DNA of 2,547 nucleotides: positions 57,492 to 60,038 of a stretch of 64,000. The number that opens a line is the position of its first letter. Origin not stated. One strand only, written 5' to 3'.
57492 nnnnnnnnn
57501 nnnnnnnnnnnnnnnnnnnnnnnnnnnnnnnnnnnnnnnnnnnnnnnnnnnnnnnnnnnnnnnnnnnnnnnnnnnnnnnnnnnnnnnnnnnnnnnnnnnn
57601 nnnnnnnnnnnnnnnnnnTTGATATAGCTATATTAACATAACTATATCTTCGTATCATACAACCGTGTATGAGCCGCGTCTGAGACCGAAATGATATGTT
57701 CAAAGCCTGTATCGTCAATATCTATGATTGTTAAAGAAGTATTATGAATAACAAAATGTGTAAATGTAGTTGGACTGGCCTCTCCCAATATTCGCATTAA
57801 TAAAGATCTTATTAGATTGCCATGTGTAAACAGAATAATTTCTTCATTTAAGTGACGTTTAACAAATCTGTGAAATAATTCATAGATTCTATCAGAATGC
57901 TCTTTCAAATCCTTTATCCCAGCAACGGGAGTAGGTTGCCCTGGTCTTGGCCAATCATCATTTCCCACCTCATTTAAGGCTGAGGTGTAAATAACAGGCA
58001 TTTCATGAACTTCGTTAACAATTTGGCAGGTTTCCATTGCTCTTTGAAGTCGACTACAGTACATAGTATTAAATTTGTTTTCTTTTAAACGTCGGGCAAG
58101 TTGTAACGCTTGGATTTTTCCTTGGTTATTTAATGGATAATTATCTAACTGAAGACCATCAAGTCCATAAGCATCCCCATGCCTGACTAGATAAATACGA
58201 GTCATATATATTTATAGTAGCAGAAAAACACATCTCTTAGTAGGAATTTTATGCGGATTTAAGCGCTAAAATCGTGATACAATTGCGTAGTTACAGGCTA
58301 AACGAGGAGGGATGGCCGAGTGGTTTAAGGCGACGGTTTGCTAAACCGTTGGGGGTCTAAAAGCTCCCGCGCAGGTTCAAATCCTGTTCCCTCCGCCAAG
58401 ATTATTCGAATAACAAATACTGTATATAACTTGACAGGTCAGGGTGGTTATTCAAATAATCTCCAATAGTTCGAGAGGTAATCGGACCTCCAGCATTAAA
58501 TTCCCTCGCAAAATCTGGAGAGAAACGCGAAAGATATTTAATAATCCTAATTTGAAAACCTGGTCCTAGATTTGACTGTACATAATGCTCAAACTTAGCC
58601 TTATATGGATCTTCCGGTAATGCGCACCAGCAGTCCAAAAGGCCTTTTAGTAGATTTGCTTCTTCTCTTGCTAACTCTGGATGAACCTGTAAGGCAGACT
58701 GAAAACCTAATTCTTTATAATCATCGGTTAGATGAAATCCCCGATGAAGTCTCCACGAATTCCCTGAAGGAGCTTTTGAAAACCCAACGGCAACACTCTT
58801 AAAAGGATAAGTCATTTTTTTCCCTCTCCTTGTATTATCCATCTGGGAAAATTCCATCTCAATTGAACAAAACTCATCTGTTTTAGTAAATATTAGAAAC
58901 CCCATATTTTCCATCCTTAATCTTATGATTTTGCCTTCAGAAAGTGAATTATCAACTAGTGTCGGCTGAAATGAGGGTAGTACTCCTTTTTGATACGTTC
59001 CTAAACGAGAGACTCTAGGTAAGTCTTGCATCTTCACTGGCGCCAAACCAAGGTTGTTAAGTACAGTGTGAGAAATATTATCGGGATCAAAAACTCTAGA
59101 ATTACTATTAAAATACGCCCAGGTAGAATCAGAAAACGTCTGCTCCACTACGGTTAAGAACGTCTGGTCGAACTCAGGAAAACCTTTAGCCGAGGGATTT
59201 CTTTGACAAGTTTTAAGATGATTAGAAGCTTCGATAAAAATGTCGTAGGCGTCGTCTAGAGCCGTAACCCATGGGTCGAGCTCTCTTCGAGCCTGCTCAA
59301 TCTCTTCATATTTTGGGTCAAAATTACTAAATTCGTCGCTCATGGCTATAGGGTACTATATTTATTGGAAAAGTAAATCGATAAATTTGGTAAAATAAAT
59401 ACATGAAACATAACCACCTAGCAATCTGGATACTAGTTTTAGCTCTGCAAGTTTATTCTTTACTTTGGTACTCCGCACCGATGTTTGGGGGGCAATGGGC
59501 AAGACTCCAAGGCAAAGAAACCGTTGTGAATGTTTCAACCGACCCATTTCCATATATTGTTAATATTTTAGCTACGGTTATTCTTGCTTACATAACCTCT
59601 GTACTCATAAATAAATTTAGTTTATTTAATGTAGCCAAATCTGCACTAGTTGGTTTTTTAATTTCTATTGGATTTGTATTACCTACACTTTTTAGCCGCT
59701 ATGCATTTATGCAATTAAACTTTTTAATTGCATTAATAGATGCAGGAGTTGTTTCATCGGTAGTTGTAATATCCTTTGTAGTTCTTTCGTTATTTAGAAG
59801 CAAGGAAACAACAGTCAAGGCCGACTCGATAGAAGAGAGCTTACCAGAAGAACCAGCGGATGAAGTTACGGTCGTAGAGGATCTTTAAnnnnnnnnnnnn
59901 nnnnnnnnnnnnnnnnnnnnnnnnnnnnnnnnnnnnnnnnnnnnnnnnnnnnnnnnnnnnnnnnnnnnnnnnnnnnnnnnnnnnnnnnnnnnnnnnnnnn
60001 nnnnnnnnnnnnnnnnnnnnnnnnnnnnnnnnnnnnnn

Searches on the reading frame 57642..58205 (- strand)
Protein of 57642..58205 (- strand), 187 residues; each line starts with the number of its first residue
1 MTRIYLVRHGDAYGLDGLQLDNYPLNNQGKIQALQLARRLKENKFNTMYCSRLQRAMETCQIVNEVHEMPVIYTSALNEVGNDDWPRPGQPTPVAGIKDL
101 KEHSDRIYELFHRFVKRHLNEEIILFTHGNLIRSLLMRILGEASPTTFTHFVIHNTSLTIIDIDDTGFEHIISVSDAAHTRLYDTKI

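Call 3: search_protein_families(library=pfam, proteins=[window:57642-58205:-], max_evalue=0.01)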
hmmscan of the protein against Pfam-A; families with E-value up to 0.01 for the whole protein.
window:57642-58205:- (187 aa): 1 family
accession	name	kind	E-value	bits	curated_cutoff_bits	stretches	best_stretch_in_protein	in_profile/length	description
PF00300.27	His_Phos_1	-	1.5e-31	110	21.7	2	4-85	1-85/194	Histidine phosphatase superfamily (branch 1)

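Call 4: search_protein_families(library=ncbifam, proteins=[window:57642-58205:-], max_evalue=0.01)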
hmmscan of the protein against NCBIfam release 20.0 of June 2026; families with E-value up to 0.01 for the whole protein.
window:57642-58205:- (187 aa): 14 families
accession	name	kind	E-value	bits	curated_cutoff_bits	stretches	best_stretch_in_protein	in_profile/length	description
TIGR03162.1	ribazole_cobC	equivalog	1.6e-16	60.3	162.9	2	4-85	1-84/176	alpha-ribazole phosphatase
NF011580.0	PRK15004.1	equivalog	1.1e-15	58.2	250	1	3-85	2-87/203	adenosylcobalamin/alpha-ribazole phosphatase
NF038349.1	dPGM_arch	equivalog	4.6e-14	52.8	225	1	6-174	3-180/194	2,3-diphosphoglycerate-dependent phosphoglycerate mutase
NF045917.1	PhserinePhPspA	equivalog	1.7e-13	50.8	350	1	1-85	1-88/211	phosphoserine phosphatase PspA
TIGR03848.1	MSMEG_4193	subfamily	1.5e-11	44.2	203.85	1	5-85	3-87/204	MSMEG_4193 family putative phosphomutase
NF005567.0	PRK07238.1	equivalog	3.5e-10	39.8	326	2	2-85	178-265/378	bifunctional RNase H/acid phosphatase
NF009994.0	PRK13463.1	equivalog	2.5e-09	37.2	277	1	2-84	3-88/203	phosphoserine phosphatase 1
NF002901.0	PRK03482.1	equivalog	1.1e-08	34.9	261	1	1-80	1-83/215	2,3-diphosphoglycerate-dependent phosphoglycerate mutase GpmB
NF010713.0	PRK14115.1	equivalog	3.1e-08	33.2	305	1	1-68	1-73/248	2,3-diphosphoglycerate-dependent phosphoglycerate mutase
NF002339.0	PRK01295.1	equivalog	1.7e-07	30.9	316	1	6-80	7-89/206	2,3-bisphosphoglycerate-dependent phosphoglycerate mutase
NF002217.0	PRK01112.1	equivalog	3.3e-07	29.9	320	1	1-68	1-71/228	2,3-bisphosphoglycerate-dependent phosphoglycerate mutase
TIGR00249.1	sixA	equivalog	2.6e-06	27.4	74.5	1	3-68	2-68/154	phosphohistidine phosphatase SixA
TIGR01258.1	pgm_1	subfamily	7.5e-06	25.5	81.7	1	22-68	24-72/245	2,3-bisphosphoglycerate-dependent phosphoglycerate mutase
NF010716.0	PRK14118.1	equivalog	0.0084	15.4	409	0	25-68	27-72/227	2,3-diphosphoglycerate-dependent phosphoglycerate mutase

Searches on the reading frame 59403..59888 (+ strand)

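Call 3: search_protein_families(library=pfam, proteins=[window:59403-59888:+], max_evalue=0.01)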
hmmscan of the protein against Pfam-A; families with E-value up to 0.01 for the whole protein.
window:59403-59888:+ (161 aa): 1 family
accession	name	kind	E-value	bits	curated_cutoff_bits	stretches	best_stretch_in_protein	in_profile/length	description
PF08570.15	DUF1761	-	1.7e-13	51.3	31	1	7-127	2-121/123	Protein of unknown function (DUF1761)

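Call 4: search_protein_families(library=ncbifam, proteins=[window:59403-59888:+], max_evalue=0.01)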
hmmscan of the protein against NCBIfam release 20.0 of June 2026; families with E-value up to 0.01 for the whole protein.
window:59403-59888:+ (161 aa): 0 families
